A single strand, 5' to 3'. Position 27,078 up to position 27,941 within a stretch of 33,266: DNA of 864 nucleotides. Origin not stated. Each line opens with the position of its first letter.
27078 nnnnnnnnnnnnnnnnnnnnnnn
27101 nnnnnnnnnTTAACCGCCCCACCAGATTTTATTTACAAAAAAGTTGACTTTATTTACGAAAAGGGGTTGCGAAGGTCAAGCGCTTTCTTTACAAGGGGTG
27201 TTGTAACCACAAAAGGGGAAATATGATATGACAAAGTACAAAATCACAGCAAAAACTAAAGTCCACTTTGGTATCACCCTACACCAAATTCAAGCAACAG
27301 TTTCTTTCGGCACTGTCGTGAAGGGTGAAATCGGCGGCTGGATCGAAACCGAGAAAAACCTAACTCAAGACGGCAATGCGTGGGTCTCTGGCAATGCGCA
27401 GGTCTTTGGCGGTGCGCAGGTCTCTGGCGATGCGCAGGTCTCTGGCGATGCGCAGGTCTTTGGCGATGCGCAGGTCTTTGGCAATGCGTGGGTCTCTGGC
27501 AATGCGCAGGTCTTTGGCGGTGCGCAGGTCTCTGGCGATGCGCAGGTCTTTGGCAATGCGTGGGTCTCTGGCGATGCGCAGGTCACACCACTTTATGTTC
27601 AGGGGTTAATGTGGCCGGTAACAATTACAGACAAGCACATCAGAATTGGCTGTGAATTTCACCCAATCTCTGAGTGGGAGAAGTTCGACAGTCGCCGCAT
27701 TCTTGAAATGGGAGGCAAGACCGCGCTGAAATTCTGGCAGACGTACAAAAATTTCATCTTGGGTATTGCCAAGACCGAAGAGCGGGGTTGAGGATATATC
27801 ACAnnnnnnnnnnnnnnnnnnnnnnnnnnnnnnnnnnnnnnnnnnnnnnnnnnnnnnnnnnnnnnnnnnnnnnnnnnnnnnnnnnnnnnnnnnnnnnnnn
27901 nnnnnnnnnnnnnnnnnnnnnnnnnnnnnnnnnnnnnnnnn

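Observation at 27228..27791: The first early gene is a beta-helix hexapeptide-repeat protein built from 12 near-identical 18-bp DNA repeats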

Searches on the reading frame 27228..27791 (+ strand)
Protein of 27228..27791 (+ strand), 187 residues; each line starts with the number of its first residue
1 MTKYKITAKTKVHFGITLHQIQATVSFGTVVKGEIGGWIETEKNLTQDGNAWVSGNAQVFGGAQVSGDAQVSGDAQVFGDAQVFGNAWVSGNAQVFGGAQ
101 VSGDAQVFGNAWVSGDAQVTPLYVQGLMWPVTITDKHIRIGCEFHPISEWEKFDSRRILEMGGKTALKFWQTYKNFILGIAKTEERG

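Call 6: search_protein_families(library=pfam, proteins=[window:27228-27791:+], max_evalue=0.1)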
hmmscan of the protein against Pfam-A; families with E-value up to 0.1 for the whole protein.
window:27228-27791:+ (187 aa): 2 families
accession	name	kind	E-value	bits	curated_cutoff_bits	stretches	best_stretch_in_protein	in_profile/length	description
PF18836.7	B_solenoid_ydck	-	6.1e-10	38.7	30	3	99-115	1-17/17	YdcK Beta solenoid repeat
PF04519.19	Bactofilin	-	0.00055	20.6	27.9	1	28-106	18-92/98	Polymer-forming cytoskeletal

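Call 7: search_protein_families(library=phrogs, proteins=[window:27228-27791:+], max_evalue=0.01)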
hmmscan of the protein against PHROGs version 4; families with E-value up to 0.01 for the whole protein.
window:27228-27791:+ (187 aa): 12 families
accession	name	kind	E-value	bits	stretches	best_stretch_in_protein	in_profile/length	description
phrog_5070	-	unknown function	2.9e-44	151.7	1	2-120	3-122/182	-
phrog_7964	-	unknown function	1.5e-43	149.7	1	2-120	26-145/269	-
phrog_20149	-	unknown function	5.1e-13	49.9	1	2-51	3-53/53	-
phrog_31567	-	unknown function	2.1e-10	41.8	1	104-180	62-136/151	-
phrog_20532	-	unknown function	1e-08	36.5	0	77-95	1-19/100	-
phrog_31248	-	unknown function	4.3e-07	30.9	1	49-124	80-155/200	-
phrog_37032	-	unknown function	6.7e-07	30.2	1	124-177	32-86/110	-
phrog_36281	-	unknown function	1.2e-05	25.9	1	32-125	183-276/290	-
phrog_13163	-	tail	0.0008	18.4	1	58-117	29-88/976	baseplate wedge subunit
phrog_3269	-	tail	0.0043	16.7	1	44-118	368-443/689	tail protein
phrog_4549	-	tail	0.0051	16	1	29-120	570-665/869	tail fiber protein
phrog_1469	-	tail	0.0069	14.3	1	59-117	30-88/2607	baseplate wedge subunit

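Call 9: search_dna_similar(query=window:27228-27791:+, collection=phages, mode=protein, max_rows=40)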
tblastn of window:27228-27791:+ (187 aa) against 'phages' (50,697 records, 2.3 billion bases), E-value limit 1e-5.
Records with a match: 100; places in all: 163; records where one place covers at least 80% of the query: 11.
Best place of each record, by identity: 60-80% 1; <60% 99.
By first word of the organism name: Streptococcus 19; Liberibacter 12; Acinetobacter 11; Bacillus 10; Vibrio 5; Edwardsiella 5; Bacteriophage 5; Xanthomonas 4; Caulobacter 3; Aeromonas 2; and 18 more.
By host as written in the record: - 16; Vibrio breoganii 5; Bacillus pumilus GR8 4; Candidatus Liberibacter asiaticus UF506 4; Streptococcus thermophilus 3; Acinetobacter baumannii 1971 3; Acinetobacter baumannii 703 3; Streptococcus suis NJ2 serotype 9 2; and 50 more.
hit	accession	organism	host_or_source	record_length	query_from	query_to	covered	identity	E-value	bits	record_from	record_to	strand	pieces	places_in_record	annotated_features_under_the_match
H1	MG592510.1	Vibrio phage 1.139.A._10N.261.48.C6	Vibrio breoganii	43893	16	184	90%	47.8%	2e-42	156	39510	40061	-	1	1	trimeric LpxA-like protein | NVP1139A_CRISPR_spacer_1 | NVP1139A_CRISPR_spacer_2 | NVP1139A_CRISPR_spacer_3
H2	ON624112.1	Aeromonas phage Aer_P220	Aeromonas popoffii CEMTC 4062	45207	18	180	87%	48.0%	5e-50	178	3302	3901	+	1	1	putative MFS-type transporter protein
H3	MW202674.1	Caudoviricetes sp.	Manatee Spring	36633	3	181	96%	42.7%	8e-28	114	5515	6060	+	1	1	putative acyltransferase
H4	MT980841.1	Ruminococcus phage phiRM10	[Ruminococcus] gnavus ATCC 29149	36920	1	129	69%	55.9%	2e-34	133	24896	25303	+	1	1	gp34: hypothetical protein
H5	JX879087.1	Streptococcus phage phiNJ2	Streptococcus suis NJ2 serotype 9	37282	3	185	98%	38.9%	1e-27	114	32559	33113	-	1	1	hypothetical protein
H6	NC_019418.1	Streptococcus phage phiNJ2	Streptococcus suis NJ2 serotype 9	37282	3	185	98%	38.9%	1e-27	114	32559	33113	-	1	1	hypothetical protein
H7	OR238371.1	Streptococcus phage SVep1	Streptococcus vestibularis SVE8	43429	1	185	99%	37.9%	4e-29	118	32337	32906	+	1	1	hypothetical protein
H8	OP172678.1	Bacteroides phage BF766P1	Bacteroides fragilis DA766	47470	3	152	80%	44.8%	2e-30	122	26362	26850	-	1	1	hypothetical protein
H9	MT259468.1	Aeromonas phage PS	Aeromonas salmonicida A567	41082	3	120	63%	55.9%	6e-30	120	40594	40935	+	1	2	none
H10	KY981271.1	Curvibacter phage P26059A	Curvibacter sp. IMCC26059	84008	2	120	64%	55.4%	3e-31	124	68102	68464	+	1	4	putative acyltransferase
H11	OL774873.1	Streptococcus phage MissD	Streptococcus mitis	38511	3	144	76%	46.1%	2e-28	116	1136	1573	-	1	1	putative transferase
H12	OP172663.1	Bacteroides phage BF10P2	Bacteroides fragilis CSC10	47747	3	121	64%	54.2%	3e-29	119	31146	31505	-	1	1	hypothetical protein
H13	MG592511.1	Vibrio phage 1.139.B._10N.261.48.C6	Vibrio breoganii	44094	16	119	56%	61.5%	2e-30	122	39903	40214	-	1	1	polymer-forming cytoskeletal protein | NVP1139B_CRISPR_spacer_5 | NVP1139B_CRISPR_spacer_6 | NVP1139B_CRISPR_spacer_4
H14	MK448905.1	Streptococcus phage Javan318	Streptococcus mitis P-2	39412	3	120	63%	53.8%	6e-28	114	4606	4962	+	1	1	glycerol kinase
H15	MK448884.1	Streptococcus phage Javan246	Streptococcus gordonii SK184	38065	14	120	57%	58.4%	1e-30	122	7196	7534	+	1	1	hypothetical protein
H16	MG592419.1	Vibrio phage 1.034.X._10N.261.46.B7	Vibrio breoganii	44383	16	184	90%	36.8%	4e-34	132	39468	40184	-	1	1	hypothetical protein | NVP1034X_CRISPR_spacer_5 | NVP1034X_CRISPR_spacer_1 | NVP1034X_CRISPR_spacer_4 | NVP1034X_CRISPR_spacer_3 | and 1 other names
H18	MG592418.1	Vibrio phage 1.034.O._10N.261.46.B7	Vibrio breoganii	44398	16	184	90%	36.5%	9e-33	128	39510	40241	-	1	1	hypothetical protein | NVP1034O_CRISPR_spacer_4 | NVP1034O_CRISPR_spacer_1 | NVP1034O_CRISPR_spacer_3 | NVP1034O_CRISPR_spacer_2 | and 1 other names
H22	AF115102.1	Streptococcus phage Sfi19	-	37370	1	119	64%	50.0%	8e-29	117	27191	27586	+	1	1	orf229: orf229 gp | orf129: orf129 gp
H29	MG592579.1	Vibrio phage 1.209.O._10N.222.52.B2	Vibrio breoganii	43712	49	184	73%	42.9%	2e-24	104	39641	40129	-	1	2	trimeric LpxA-like protein | NVP1209O_CRISPR_spacer_1 | NVP1209O_CRISPR_spacer_4 | NVP1209O_CRISPR_spacer_2 | NVP1209O_CRISPR_spacer_3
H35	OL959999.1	Edwardsiella phage vB_EpP_ZHX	Edwardsiella piscicida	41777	15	126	60%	49.1%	3e-21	96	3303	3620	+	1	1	hypothetical protein (x2)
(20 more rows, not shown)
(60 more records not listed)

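Call 10: search_solved_structures(query=window:27228-27788:+, max_evalue=1, show_alignments=2)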
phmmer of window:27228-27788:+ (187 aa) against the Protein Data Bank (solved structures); distinct sequences matched with E-value up to 1: 2.
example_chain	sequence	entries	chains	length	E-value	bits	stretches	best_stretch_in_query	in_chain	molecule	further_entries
2f9c_A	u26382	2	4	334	2.2e-17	66.4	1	15-108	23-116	Hypothetical protein YDCK | Putative transferase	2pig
3r0s_A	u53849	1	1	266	0.52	13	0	56-116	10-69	Acyl-[acyl-carrier-protein]--UDP-N-acetylglucosamine O-acyltransferase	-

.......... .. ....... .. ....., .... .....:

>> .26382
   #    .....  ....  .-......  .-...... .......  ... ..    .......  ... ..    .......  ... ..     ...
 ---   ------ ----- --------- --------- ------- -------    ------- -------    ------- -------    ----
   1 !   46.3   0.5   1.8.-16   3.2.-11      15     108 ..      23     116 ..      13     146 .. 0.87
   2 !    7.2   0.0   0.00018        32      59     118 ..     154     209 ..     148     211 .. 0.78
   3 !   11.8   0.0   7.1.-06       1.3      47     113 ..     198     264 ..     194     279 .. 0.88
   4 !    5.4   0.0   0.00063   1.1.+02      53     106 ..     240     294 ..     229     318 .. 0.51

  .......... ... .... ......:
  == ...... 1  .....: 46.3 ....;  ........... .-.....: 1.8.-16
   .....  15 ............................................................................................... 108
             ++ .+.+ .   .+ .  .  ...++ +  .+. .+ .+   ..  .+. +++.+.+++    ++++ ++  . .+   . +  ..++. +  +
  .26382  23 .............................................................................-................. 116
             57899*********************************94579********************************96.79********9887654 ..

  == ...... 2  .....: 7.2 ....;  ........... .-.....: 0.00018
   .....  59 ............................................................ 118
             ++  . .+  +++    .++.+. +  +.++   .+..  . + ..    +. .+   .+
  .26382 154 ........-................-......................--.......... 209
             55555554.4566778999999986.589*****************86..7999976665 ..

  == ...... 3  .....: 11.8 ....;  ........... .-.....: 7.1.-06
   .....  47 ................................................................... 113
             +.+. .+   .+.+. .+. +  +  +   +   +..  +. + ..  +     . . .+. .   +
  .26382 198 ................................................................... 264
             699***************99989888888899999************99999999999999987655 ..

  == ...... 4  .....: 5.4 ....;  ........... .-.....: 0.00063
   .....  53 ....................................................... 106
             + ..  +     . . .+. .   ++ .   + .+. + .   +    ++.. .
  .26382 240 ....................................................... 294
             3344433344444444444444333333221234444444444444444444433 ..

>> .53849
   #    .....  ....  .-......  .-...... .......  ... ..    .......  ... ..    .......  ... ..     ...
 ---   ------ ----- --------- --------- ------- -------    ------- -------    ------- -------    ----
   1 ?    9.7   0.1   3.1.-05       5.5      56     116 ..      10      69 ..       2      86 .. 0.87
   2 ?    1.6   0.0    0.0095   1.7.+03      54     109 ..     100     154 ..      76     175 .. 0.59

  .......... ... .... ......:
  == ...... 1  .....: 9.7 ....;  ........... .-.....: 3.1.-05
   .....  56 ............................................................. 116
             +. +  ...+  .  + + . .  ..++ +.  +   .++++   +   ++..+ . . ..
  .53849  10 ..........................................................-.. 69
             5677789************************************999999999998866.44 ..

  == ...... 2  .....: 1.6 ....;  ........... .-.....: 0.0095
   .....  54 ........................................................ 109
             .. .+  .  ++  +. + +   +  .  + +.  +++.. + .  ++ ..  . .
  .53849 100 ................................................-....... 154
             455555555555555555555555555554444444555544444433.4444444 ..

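Call 11: search_protein_families(library=ncbifam, proteins=[window:27228-27788:+], max_evalue=0.1)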
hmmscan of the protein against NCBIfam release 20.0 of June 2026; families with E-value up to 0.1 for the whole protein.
window:27228-27788:+ (187 aa): 4 families
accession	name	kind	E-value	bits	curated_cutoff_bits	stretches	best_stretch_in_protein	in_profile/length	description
NF040481.1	YdcK_fam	equivalog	1.5e-18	66.8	350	1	12-118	20-125/326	YdcK family protein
NF040510.1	avirulen_svx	equivalog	5.1e-05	22.1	625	1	37-116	468-543/601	Svx/AvrXca family virulence/avirulence protein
NF052502.1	man1P_GTase_Rv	exception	0.0055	15.6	440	1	47-119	225-296/352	mannose-1-phosphate guanylyltransferase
NF010936.0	PRK14356.1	equivalog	0.052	12.4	666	1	36-122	249-333/456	bifunctional UDP-N-acetylglucosamine diphosphorylase/glucosamine-1-phosphate N-acetyltransferase GlmU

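Call 12: search_protein_families(library=padloc, proteins=[window:27228-27788:+], max_evalue=0.1)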
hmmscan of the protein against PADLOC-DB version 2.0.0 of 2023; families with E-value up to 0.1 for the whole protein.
window:27228-27788:+ (187 aa): 0 families

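Call 13: find_homologous_proteins(query=window:27228-27788:+)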
Query window:27228-27788:+ (187 aa): 6128 proteins with E <= 0.001 among 8000 candidates; the best 120 are listed.
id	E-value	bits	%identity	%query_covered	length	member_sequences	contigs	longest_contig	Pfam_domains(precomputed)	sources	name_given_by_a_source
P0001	2.8e-103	361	80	100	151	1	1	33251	-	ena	-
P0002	1.7e-77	277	46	82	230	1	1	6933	PF18836.8,PF04519.20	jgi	jgi:carbonic anhydrase/acetyltransferase-like protein (isoleucine patch superfamily)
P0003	4.1e-76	273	59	63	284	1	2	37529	PF18836.8,PF04519.20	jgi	jgi:carbonic anhydrase/acetyltransferase-like protein (isoleucine patch superfamily)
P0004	2.3e-73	264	47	98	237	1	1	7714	PF18836.8,PF04519.20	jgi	-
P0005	2.3e-70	254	63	64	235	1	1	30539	PF18836.8,PF04519.20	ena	-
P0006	6.8e-69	249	50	96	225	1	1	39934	PF18836.8,PF04519.20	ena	-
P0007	1.7e-68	248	37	93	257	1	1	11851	PF18836.8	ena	-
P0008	1.4e-66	242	52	97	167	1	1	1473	PF18836.8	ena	-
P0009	8.9e-66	239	53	91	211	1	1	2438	PF18836.8,PF04519.20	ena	-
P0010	2.4e-65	238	34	97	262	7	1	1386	PF18836.8,PF04519.20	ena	-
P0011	2.6e-65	238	41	99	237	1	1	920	PF18836.8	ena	-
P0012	1.1e-64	235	53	63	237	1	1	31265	PF18836.8,PF04519.20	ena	-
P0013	4.5e-64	233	58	98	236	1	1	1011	PF18836.8,PF04519.20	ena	-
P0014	4.1e-63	230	47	98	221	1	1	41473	PF18836.8,PF04519.20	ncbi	-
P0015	4.4e-63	230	54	64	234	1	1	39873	PF18836.8,PF04519.20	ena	-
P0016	5.1e-63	230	58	63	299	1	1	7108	PF18836.8,PF04519.20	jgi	jgi:carbonic anhydrase/acetyltransferase-like protein (isoleucine patch superfamily)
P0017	2.6e-62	228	49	64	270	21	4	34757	PF18836.8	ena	-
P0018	1.7e-61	225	56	98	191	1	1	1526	PF18836.8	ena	-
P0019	1.7e-61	225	55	64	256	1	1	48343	PF18836.8,PF04519.20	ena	-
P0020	1.9e-61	225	46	79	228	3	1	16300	PF18836.8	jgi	-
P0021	3.1e-61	224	55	64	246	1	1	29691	PF00132.31,PF18836.8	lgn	-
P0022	3.3e-61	224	55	97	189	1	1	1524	PF18836.8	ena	-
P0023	8.1e-61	223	57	63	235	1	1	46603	PF18836.8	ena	-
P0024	9.7e-61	223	46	97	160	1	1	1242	PF18836.8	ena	-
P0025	4.0e-60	221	59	64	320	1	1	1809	PF18836.8,PF04519.20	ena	-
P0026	6.6e-60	220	59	60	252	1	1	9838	PF18836.8,PF04519.20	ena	-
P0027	7.0e-60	220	46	88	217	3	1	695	PF18836.8,PF04519.20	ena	-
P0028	1.4e-59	219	53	98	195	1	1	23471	PF18836.8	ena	-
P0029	2.6e-59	218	44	82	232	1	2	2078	PF18836.8,PF04519.20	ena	-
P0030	4.0e-59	217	55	63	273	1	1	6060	PF18836.8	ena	-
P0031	7.7e-59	216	43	98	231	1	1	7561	PF18836.8,PF04519.20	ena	-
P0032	1.3e-58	216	54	79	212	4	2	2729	PF18836.8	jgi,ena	-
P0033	1.5e-58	215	54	98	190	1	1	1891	PF18836.8,PF04519.20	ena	-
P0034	2.0e-58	215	47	88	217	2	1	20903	PF18836.8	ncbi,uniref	ncbi:hypothetical protein [[Ruminococcus] torques]|uniref:hypothetical protein n=1 Tax=[Ruminococcus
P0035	3.2e-58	214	56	63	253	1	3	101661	PF18836.8,PF04519.20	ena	-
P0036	3.6e-58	214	53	63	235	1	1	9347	PF18836.8,PF04519.20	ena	-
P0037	4.0e-58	214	57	64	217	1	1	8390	PF18836.8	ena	-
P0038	6.2e-58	213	40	99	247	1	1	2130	PF18836.8,PF04519.20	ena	-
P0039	7.2e-58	213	56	96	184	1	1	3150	PF18836.8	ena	-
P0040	9.0e-58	213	51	75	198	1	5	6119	PF18836.8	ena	-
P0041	9.2e-58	213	59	64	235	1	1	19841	PF18836.8,PF04519.20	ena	-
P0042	1.2e-57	213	34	96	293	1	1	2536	PF00132.31,PF25087.2,PF18836.8,PF25084.2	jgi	jgi:carbonic anhydrase/acetyltransferase-like protein (isoleucine patch superfamily)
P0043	2.1e-57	212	55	63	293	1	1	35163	PF18836.8,PF04519.20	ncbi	-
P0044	3.3e-57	211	55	99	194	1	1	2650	PF18836.8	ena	-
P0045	6.2e-57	210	39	97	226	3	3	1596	PF18836.8,PF04519.20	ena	-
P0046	1.6e-56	209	47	63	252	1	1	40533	PF18836.8,PF04519.20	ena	-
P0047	2.0e-56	209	58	64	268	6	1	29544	PF18836.8,PF04519.20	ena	-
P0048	2.3e-56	208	49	80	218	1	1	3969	PF18836.8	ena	-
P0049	2.3e-56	208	59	64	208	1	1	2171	PF18836.8,PF04519.20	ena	-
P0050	2.8e-56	208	57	64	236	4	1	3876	PF18836.8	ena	-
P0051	3.0e-56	208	60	64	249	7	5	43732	PF18836.8,PF04519.20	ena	-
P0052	3.4e-56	208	59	64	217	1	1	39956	PF18836.8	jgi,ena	jgi:carbonic anhydrase/acetyltransferase-like protein (isoleucine patch superfamily)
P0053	6.2e-56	207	51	63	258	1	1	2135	PF18836.8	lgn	-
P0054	7.7e-56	207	45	82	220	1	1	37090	PF18836.8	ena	-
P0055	7.8e-56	207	41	79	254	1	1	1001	PF18836.8,PF04519.20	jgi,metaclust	metaclust:\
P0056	8.1e-56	207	47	83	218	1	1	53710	PF18836.8,PF04519.20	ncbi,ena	-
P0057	1.1e-55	206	40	81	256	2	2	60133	PF18836.8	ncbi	-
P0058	1.1e-55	206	59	74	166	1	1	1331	PF18836.8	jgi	jgi:carbonic anhydrase/acetyltransferase-like protein (isoleucine patch superfamily)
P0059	1.2e-55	206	64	63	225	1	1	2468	PF18836.8,PF04519.20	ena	-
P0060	1.8e-55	205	51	98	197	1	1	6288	PF18836.8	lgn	-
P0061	1.9e-55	205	44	88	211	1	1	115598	PF18836.8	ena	-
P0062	2.1e-55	205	50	64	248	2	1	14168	PF18836.8,PF04519.20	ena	-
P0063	2.2e-55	205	43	96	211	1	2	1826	PF18836.8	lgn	-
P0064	3.5e-55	205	56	63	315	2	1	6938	PF18836.8,PF04519.20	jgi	jgi:carbonic anhydrase/acetyltransferase-like protein (isoleucine patch superfamily)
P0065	3.6e-55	204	42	81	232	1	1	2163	PF18836.8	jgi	jgi:carbonic anhydrase/acetyltransferase-like protein (isoleucine patch superfamily)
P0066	4.0e-55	204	46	98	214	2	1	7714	PF18836.8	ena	-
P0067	5.2e-55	204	45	94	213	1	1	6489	PF18836.8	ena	-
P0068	5.2e-55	204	55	64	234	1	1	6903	PF18836.8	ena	-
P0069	5.3e-55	204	51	98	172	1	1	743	PF18836.8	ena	-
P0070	5.3e-55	204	51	97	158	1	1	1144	PF18836.8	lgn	-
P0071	5.5e-55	204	42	80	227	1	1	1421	PF18836.8,PF04519.20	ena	-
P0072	6.0e-55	204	46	80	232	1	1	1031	PF18836.8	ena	-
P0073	6.2e-55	204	52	98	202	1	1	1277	PF18836.8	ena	-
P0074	6.3e-55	204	61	64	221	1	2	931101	PF18836.8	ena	-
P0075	6.5e-55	204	50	62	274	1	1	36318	PF18836.8,PF04519.20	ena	-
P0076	8.6e-55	203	55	65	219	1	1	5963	PF18836.8,PF04519.20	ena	-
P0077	1.2e-54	203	62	64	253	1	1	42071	PF18836.8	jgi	jgi:carbonic anhydrase/acetyltransferase-like protein (isoleucine patch superfamily)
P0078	1.5e-54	202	43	97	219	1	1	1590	PF18836.8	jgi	jgi:hypothetical protein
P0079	1.7e-54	202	59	64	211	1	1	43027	PF18836.8,PF04519.20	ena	-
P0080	2.1e-54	202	43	84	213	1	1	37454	PF18836.8,PF04519.20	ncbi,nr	ncbi:polymer-forming cytoskeletal protein [Candidatus Saccharibacteria bacterium]|nr:MAG: polymer-fo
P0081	2.2e-54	202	59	63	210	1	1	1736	PF18836.8,PF04519.20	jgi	-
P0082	2.6e-54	202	50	63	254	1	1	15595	PF18836.8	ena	-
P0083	4.0e-54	201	45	78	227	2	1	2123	PF18836.8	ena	-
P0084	4.1e-54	201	46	81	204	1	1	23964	PF18836.8,PF04519.20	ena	-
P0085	4.2e-54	201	42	95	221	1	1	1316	PF18836.8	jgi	-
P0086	5.7e-54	201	58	63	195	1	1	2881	PF18836.8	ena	-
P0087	8.8e-54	200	50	64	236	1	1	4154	PF18836.8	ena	-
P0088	1.1e-53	200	56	63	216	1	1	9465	PF00132.31,PF18836.8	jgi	-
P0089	1.6e-53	199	44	86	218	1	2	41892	PF18836.8,PF04519.20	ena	-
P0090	1.6e-53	199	63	63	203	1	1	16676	PF18836.8,PF04519.20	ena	-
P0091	1.7e-53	199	58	64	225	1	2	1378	PF18836.8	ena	-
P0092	2.0e-53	199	58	64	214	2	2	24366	PF18836.8,PF04519.20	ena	-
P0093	2.5e-53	198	56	63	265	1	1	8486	PF18836.8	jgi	-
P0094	3.0e-53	198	54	55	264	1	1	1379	PF00132.31,PF25087.2,PF18836.8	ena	-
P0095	4.2e-53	198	42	90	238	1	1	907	PF18836.8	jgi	jgi:carbonic anhydrase/acetyltransferase-like protein (isoleucine patch superfamily)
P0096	4.7e-53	198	48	99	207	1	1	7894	PF18836.8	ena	-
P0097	5.1e-53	197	58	63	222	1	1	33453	PF18836.8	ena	-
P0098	6.4e-53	197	51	72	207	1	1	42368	PF18836.8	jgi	-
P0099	6.8e-53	197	45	58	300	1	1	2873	PF18836.8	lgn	-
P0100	6.9e-53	197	47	81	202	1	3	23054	PF18836.8,PF04519.20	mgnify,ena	mgnify:CR=1 FL=1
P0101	7.3e-53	197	40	86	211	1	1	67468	PF18836.8,PF04519.20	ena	-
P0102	7.5e-53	197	41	97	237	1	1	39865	PF18836.8,PF04519.20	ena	-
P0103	7.8e-53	197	39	80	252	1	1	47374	PF18836.8,PF04519.20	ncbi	-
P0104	7.8e-53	197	48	63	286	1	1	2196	PF18836.8,PF04519.20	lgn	-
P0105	9.5e-53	197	42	97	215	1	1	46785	PF18836.8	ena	-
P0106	1.2e-52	196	47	72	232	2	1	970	PF18836.8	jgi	-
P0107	1.8e-52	196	46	72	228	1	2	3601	PF18836.8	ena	-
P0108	1.8e-52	196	44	98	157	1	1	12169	PF18836.8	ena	-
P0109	1.9e-52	196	58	64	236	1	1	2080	PF18836.8,PF04519.20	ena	-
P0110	1.9e-52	196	44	63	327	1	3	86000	PF24703.3,PF00132.31,PF25087.2,PF18836.8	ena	-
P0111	2.0e-52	195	53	63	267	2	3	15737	PF18836.8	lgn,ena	-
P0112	3.0e-52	195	37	93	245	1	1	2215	PF18836.8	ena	-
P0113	3.4e-52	195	55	68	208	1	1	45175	PF18836.8,PF04519.20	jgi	jgi:cytoskeletal protein CcmA (bactofilin family)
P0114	4.1e-52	194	49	63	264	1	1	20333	PF18836.8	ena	-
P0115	4.3e-52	194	69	63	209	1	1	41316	PF18836.8,PF04519.20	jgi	jgi:hypothetical protein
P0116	4.5e-52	194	51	81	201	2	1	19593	PF18836.8,PF04519.20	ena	-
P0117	5.3e-52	194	49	63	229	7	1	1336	PF18836.8,PF04519.20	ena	-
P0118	5.5e-52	194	61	56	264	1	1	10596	PF18836.8,PF04519.20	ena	-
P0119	7.0e-52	194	62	63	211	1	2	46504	PF18836.8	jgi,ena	-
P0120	7.8e-52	194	57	64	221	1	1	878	PF18836.8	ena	-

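Call 15: find_encoding_contigs(protein=P0001, flank=10000, max_places=4)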
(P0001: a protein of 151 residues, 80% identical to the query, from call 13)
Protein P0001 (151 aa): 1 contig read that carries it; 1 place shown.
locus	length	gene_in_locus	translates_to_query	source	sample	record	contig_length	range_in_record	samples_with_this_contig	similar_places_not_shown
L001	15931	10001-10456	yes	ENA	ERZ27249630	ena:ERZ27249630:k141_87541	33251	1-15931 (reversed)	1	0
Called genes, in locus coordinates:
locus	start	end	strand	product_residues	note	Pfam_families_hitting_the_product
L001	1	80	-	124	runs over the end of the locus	-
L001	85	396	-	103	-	PF25181:Phage_Bbp19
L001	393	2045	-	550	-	PF12236:Head-tail_con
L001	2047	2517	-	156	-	-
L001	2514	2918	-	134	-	-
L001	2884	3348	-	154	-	-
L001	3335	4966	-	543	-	-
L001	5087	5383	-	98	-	-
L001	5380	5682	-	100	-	-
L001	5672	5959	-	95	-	-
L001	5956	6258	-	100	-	-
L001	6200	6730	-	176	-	-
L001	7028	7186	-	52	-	-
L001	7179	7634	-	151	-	PF16677:GP3_package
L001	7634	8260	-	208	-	-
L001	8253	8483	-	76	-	-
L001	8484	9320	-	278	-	-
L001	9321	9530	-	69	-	-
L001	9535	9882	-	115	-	-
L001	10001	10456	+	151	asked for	-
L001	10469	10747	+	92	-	-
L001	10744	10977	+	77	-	-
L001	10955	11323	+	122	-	-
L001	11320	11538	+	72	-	-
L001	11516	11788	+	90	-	-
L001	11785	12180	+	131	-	PF01844:HNH, PF14279:HNH_5 (weak)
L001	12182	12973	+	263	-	PF09588:YqaJ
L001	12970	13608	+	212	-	-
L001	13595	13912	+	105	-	-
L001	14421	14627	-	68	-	-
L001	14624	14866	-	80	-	-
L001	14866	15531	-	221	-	-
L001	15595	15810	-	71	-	-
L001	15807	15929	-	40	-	?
